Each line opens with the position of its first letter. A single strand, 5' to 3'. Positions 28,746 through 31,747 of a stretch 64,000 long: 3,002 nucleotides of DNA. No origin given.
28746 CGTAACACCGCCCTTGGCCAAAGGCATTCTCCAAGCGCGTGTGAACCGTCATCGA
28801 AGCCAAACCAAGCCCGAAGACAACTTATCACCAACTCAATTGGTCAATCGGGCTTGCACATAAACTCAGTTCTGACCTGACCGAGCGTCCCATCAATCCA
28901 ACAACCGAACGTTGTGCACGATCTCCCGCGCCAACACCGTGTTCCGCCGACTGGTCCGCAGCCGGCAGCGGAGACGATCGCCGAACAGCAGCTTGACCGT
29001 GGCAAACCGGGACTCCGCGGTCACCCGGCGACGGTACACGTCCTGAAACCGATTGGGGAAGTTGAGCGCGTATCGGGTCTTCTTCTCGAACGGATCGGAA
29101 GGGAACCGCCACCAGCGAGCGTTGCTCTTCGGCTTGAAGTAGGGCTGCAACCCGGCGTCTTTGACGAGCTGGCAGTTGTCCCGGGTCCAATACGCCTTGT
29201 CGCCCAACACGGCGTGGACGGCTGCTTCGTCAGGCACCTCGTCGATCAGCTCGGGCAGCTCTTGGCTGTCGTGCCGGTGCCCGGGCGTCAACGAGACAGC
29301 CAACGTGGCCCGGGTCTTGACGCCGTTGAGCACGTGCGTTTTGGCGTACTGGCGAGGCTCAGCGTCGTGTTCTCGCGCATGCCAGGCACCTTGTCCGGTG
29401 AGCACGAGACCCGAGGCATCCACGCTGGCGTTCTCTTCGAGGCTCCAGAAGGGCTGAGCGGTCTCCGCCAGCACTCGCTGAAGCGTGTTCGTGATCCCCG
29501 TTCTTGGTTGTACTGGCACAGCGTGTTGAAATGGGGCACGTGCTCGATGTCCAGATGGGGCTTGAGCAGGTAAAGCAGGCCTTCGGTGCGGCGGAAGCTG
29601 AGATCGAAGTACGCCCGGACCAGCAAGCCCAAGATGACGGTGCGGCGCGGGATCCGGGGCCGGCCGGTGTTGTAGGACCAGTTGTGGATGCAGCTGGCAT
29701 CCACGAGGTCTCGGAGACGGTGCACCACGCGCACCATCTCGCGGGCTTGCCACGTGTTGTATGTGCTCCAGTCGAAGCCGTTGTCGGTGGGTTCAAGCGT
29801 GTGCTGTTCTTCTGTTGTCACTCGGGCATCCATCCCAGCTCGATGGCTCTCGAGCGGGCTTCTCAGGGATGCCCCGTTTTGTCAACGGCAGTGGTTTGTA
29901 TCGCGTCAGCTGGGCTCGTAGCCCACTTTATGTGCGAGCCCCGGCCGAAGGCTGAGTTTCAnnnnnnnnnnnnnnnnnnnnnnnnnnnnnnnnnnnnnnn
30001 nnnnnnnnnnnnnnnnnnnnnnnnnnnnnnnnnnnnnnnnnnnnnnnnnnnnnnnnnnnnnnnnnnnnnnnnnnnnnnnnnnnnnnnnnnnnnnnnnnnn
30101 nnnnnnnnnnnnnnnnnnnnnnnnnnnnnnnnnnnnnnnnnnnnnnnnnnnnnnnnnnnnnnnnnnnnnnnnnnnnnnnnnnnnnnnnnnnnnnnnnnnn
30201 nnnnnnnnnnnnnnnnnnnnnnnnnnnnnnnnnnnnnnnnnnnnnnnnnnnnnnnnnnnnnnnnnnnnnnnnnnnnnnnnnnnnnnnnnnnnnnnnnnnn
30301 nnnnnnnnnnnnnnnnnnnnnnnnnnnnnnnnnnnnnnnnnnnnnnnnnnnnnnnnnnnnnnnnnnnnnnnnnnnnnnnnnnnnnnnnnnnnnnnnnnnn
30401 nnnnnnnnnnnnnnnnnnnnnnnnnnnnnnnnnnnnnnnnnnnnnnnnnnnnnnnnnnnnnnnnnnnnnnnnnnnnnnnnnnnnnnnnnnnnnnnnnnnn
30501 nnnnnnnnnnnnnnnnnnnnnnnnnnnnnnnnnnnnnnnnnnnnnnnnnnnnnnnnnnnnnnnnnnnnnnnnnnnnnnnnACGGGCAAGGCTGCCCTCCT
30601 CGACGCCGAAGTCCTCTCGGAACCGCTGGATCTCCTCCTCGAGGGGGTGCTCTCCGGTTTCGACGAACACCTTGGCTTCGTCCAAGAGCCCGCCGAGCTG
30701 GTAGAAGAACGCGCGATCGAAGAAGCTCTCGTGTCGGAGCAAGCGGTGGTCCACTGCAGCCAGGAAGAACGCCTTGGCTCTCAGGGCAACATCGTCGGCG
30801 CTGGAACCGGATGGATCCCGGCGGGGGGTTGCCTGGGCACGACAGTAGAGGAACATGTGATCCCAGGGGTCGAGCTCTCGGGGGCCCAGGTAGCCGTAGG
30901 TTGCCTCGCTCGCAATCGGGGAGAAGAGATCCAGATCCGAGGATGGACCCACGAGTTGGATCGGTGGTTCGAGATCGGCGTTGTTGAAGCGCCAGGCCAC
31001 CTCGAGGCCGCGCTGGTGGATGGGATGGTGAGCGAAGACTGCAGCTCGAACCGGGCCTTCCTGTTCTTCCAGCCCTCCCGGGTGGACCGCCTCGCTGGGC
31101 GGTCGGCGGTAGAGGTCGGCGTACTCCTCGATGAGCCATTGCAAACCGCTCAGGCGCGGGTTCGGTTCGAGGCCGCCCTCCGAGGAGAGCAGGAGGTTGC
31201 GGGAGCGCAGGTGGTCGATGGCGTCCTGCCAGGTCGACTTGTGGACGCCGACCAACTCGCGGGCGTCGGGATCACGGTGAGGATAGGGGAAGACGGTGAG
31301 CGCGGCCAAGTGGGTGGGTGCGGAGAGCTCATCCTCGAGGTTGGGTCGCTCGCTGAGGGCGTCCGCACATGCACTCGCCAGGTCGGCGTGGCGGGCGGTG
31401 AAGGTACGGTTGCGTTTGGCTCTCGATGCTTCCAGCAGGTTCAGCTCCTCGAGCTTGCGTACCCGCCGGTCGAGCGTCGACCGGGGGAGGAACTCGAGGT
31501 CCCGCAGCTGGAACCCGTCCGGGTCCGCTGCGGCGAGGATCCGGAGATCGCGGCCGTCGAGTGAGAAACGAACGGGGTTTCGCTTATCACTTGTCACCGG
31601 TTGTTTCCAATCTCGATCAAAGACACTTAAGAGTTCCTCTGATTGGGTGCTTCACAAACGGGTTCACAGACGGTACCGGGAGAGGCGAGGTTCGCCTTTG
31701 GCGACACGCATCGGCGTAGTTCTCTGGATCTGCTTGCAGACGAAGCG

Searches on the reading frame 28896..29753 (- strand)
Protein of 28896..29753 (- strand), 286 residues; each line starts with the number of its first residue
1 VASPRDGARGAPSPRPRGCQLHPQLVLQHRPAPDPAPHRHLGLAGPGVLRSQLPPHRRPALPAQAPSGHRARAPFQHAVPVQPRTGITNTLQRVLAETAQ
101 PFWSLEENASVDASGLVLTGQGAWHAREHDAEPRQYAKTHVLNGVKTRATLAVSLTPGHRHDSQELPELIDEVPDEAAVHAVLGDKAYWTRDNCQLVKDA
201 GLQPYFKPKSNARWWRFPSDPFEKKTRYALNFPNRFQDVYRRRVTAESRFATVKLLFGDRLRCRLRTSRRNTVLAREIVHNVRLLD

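Call 3: search_protein_families(library=pfam, proteins=[window:28896-29753:-], max_evalue=1)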
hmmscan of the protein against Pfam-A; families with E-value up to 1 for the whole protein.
window:28896-29753:- (286 aa): 1 family
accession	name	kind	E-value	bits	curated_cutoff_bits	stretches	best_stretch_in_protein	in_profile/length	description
PF01609.27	DDE_Tnp_1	-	1e-16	61.7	23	1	110-273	8-189/200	Transposase DDE domain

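Call 4: search_protein_families(library=ncbifam, proteins=[window:28896-29753:-], max_evalue=1)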
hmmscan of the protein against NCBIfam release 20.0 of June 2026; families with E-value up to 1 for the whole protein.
window:28896-29753:- (286 aa): 6 families
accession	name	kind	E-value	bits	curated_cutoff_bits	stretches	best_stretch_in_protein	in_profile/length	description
NF033579.1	transpos_IS5_2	equivalog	5.2e-29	101.6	140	1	106-282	108-287/289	IS5 family transposase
NF033551.1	transpos_IS1182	equivalog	1e-12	47.7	270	2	138-223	269-354/488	IS1182 family transposase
NF033580.1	transpos_IS5_3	equivalog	3.1e-09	36.8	110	1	85-219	71-207/258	IS5 family transposase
NF033581.1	transpos_IS5_4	equivalog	2.9e-08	33.4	140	1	138-270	156-271/285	IS5 family transposase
NF033592.1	transpos_IS4_1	equivalog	5.4e-07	29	115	1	90-241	88-229/332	IS4 family transposase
NF033520.1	transpos_IS982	equivalog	0.00036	20.2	130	1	151-212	127-185/243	IS982 family transposase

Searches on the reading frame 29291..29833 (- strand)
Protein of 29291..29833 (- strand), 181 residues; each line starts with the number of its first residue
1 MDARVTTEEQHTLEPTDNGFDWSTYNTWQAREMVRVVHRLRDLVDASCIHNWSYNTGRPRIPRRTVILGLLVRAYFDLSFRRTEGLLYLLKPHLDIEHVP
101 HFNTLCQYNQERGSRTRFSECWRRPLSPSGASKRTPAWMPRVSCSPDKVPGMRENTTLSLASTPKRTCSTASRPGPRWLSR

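Call 3: search_protein_families(library=pfam, proteins=[window:29291-29833:-], max_evalue=1)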
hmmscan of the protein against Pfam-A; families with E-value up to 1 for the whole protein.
window:29291-29833:- (181 aa): 2 families
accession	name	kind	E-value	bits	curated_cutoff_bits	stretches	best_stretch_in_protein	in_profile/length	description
PF13737.12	DDE_Tnp_1_5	-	0.0032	18.3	28.1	1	45-110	11-83/112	Transposase DDE domain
PF05598.16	DUF772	-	0.04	14.4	23.1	0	57-109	1-61/74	Transposase domain (DUF772)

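Call 4: search_protein_families(library=ncbifam, proteins=[window:29291-29833:-], max_evalue=1)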
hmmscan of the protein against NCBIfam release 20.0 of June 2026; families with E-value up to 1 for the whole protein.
window:29291-29833:- (181 aa): 2 families
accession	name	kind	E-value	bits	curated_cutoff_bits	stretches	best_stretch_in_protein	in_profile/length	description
NF033579.1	transpos_IS5_2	equivalog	9.7e-05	22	140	1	45-111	21-93/289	IS5 family transposase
NF033593.1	transpos_ISNCY_1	equivalog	0.1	11.2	325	1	38-86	27-75/444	ISNCY family transposase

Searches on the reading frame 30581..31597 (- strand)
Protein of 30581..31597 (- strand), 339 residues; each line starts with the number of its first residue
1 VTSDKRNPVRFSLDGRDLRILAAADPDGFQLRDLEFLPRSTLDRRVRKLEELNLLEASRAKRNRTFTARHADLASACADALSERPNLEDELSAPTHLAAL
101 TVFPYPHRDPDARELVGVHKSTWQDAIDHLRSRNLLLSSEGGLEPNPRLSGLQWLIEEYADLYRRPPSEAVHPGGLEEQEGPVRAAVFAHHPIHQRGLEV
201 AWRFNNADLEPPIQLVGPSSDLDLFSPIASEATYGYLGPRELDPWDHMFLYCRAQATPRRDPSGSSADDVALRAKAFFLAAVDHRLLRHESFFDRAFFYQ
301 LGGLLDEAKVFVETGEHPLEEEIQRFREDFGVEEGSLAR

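Call 3: search_protein_families(library=pfam, proteins=[window:30581-31597:-], max_evalue=1)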
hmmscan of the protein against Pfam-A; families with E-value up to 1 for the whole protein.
window:30581-31597:- (339 aa): 1 family
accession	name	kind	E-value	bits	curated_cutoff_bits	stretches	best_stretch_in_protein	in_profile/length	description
PF25213.1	HVO_A0261_N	-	0.27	11.6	35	0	37-59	36-58/86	HVO_A0261 N-terminal domain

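Call 4: search_protein_families(library=ncbifam, proteins=[window:30581-31597:-], max_evalue=1)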
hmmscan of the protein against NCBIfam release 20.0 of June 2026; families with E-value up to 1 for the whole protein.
window:30581-31597:- (339 aa): 0 families

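Call 5: search_protein_families(library=padloc, proteins=[window:30581-31597:-], max_evalue=1)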
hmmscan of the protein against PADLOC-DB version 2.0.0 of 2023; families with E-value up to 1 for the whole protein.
window:30581-31597:- (339 aa): 0 families

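Call 7: find_homologous_proteins(query=window:30581-31597:-)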
Query window:30581-31597:- (339 aa): 3 proteins with E <= 0.001 among 8000 candidates.
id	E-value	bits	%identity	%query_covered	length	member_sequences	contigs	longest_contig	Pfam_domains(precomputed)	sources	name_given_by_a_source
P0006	3.6e-225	765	100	100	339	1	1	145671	-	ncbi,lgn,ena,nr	ncbi:hypothetical protein BRD56_08735 [Thermoplasmatales archaeon SW_10_69_26]|nr:MAG: hypothetical 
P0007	5.4e-199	679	89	100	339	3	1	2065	-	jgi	jgi:hypothetical protein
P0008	2.5e-101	358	48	99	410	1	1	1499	-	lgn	-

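Call 20: search_solved_structures(query=A2, max_evalue=10, show_alignments=2)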
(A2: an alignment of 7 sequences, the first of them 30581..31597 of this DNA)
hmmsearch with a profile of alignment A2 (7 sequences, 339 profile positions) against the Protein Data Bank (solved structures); distinct sequences matched with E-value up to 10: 2.
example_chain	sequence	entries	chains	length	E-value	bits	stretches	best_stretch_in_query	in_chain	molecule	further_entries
1ri7_A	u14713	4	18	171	0.26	13.4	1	8-57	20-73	Putative transcriptional regulator | Putative HTH-type transcriptional regulator PH1519 | Uncharacterized HTH-type transcriptional regulator PH1519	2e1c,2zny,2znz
2cyy_A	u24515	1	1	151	0.53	12.4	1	9-57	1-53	Putative HTH-type transcriptional regulator PH1519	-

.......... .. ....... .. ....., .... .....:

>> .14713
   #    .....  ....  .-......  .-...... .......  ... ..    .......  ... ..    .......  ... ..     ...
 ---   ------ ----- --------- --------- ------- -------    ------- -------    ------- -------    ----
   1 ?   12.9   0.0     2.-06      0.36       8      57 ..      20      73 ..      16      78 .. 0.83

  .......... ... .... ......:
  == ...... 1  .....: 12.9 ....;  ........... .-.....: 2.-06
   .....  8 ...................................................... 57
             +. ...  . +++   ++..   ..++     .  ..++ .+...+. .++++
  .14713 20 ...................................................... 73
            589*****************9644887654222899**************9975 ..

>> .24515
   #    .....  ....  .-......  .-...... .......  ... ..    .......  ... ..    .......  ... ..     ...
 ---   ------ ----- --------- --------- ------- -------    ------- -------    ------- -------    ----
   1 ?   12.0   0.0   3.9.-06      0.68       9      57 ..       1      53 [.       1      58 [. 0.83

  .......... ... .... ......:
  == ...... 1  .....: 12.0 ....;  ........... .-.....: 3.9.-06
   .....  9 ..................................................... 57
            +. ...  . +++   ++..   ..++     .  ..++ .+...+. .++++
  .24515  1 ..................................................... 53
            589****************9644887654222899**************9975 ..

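Call 31: search_protein_families(library=pfam, alignment_id=A4, max_evalue=0.01)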
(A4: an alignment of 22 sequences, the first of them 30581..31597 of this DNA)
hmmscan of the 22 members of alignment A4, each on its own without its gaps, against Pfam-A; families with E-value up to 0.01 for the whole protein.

A. member 1, window:30581-31597:- (339 aa): 0 families

B. families by the number of members that match (of 22 scanned): 50 families (the first 25 are shown)
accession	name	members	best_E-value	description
PF01978.25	TrmB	10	4.1e-18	Sugar-specific transcriptional regulator TrmB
PF24271.1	HVO_2833_C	8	1.6e-19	HVO_2833, C-terminal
PF09339.16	HTH_IclR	7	4.3e-11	IclR helix-turn-helix domain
PF25213.1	HVO_A0261_N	7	9.4e-09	HVO_A0261 N-terminal domain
PF25212.1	HVO_A0114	7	7e-07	HVO_A0114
PF01047.28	MarR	7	7.4e-07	MarR family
PF01022.26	HTH_5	6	5.8e-10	Bacterial regulatory protein, arsR family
PF13412.12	HTH_24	6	5e-09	Winged helix-turn-helix DNA-binding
PF12802.13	MarR_2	6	1.5e-07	MarR family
PF13545.12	HTH_Crp_2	5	8.1e-08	Crp-like helix-turn-helix domain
PF08279.18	HTH_11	5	0.00042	HTH domain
PF13463.12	HTH_27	4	3.6e-08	Winged helix DNA-binding domain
PF24270.1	HTH_Cmi2_C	4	5.7e-06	Cmi2, C-terminal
PF12840.13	HTH_20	3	3.4e-08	Helix-turn-helix domain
PF13551.12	HTH_29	3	2e-07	Winged helix-turn helix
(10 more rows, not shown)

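Call 33: predict_structure(alignment_id=A3)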
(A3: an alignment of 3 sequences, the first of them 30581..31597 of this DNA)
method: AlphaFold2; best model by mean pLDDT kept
length: 339 residues; sequences in the alignment: 3
mean_pLDDT: 45.0   pTM: 0.32
mean pLDDT of the five models: 45.0, 43.7, 42.0, 40.7, 37.3
residues with pLDDT >= 90: 0; 70-90: 38; 50-70: 80; < 50: 221
segments of 3 or more residues with pLDDT < 50: 1-95, 104-111, 115-118, 148-243, 257-267, 335-339
pLDDT, mean of each block of 10 residues (from residue 1): 28 37 40 37 43 34 29 35 42 49 43 51 62 61 52 38 29 26 27 28 28 24 25 26 53 52 45 76 70 60 75 83 73 49
secondary structure, 60 per line:
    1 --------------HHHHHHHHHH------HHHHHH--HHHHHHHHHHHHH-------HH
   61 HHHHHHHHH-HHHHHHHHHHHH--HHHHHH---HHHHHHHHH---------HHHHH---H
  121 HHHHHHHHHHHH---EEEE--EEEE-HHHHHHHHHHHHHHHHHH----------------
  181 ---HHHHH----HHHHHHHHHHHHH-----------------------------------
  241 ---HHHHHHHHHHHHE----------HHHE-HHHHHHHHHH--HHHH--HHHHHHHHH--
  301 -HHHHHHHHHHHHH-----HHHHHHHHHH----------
elements in order: H15-24 H31-36 H39-51 H59-69 H71-82 H85-90 H94-102 H112-116 H120-132 E136-139 E142-145 H147-164 H184-188 H193-205 H244-255 H272-281 H284-287 H290-298 H302-314 H320-329
